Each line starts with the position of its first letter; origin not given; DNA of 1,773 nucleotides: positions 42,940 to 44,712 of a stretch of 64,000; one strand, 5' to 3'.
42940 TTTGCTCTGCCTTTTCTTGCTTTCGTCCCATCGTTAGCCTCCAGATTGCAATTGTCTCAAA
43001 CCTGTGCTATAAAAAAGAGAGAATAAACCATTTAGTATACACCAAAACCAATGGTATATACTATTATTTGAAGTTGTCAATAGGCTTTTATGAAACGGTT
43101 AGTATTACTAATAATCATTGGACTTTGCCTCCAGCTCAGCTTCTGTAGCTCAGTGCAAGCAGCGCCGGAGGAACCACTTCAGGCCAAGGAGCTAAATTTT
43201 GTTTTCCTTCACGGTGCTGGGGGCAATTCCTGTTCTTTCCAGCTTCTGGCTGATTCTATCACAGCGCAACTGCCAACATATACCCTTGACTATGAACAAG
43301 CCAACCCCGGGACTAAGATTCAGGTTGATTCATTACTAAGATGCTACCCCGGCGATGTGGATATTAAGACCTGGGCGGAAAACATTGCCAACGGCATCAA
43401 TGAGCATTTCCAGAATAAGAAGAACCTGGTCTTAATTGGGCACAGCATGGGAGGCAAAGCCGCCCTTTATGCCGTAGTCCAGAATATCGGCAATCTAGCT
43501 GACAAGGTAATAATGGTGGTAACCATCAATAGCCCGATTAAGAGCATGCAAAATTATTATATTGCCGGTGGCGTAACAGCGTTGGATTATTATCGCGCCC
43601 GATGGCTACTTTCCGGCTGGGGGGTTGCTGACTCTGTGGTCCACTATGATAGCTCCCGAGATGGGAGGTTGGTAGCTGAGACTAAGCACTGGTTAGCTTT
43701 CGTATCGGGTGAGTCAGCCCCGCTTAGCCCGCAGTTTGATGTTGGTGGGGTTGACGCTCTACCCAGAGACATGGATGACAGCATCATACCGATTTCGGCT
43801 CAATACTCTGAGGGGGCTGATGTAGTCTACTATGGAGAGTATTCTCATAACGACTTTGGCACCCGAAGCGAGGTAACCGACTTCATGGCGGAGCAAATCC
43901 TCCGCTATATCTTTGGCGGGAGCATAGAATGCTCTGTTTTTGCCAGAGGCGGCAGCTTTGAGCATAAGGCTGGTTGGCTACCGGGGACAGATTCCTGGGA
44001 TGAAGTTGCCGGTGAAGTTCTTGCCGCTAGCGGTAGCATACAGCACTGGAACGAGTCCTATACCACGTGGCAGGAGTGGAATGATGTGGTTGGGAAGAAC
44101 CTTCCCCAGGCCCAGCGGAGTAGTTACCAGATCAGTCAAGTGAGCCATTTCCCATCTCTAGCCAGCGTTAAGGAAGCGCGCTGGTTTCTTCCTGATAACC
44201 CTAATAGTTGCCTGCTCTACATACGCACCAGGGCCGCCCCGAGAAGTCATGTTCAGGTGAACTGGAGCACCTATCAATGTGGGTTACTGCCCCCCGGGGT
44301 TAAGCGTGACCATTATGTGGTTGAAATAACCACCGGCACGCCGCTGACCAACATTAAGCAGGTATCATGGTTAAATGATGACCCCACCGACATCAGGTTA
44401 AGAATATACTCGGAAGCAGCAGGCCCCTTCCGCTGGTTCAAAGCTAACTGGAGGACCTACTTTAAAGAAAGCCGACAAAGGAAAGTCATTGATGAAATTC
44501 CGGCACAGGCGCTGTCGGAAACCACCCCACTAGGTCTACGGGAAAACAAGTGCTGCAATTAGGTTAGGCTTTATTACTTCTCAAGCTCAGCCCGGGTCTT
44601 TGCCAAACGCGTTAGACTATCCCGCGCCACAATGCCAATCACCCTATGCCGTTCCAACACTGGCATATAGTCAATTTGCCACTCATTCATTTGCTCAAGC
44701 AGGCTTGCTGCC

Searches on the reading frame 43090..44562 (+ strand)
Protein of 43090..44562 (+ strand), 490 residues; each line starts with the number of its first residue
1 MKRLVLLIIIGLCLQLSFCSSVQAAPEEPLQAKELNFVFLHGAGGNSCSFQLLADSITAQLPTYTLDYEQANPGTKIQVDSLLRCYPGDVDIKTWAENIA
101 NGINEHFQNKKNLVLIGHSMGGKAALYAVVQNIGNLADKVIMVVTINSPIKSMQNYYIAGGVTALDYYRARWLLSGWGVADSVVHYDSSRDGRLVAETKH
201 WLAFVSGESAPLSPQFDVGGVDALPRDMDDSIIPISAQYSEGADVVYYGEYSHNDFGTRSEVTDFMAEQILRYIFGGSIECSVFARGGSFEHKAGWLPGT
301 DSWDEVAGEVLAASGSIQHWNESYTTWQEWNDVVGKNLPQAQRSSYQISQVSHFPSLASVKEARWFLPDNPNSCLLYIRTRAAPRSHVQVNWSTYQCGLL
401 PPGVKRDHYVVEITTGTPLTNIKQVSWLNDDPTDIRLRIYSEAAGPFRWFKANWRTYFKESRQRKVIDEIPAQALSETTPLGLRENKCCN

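Call 48: search_protein_families(library=ncbifam, proteins=[window:43090-44562:+], max_evalue=1e-10)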
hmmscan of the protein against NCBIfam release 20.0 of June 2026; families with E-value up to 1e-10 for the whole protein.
window:43090-44562:+ (490 aa): 0 families

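Call 73: search_protein_families(library=pfam, proteins=[window:43090-44562:+], max_evalue=0.001)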
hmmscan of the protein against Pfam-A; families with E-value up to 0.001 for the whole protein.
window:43090-44562:+ (490 aa): 5 families
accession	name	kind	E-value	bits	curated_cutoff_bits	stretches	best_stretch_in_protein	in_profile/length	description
PF12697.13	Abhydrolase_6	-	3.1e-08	35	26.3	1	37-230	1-168/217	Alpha/beta hydrolase family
PF07819.20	PGAP1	-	8.8e-07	29.3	24.3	1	102-152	82-131/233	PGAP1-like alpha/beta domain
PF00561.26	Abhydrolase_1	-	4.5e-05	23.7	25.8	1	37-148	3-102/245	alpha/beta hydrolase fold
PF11187.14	Mbeg1-like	-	9.2e-05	22.4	21.1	1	93-149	68-122/224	Mbeg1-like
PF05057.20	DUF676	-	0.00021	21.3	20.3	1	37-132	8-99/217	Putative serine esterase (DUF676)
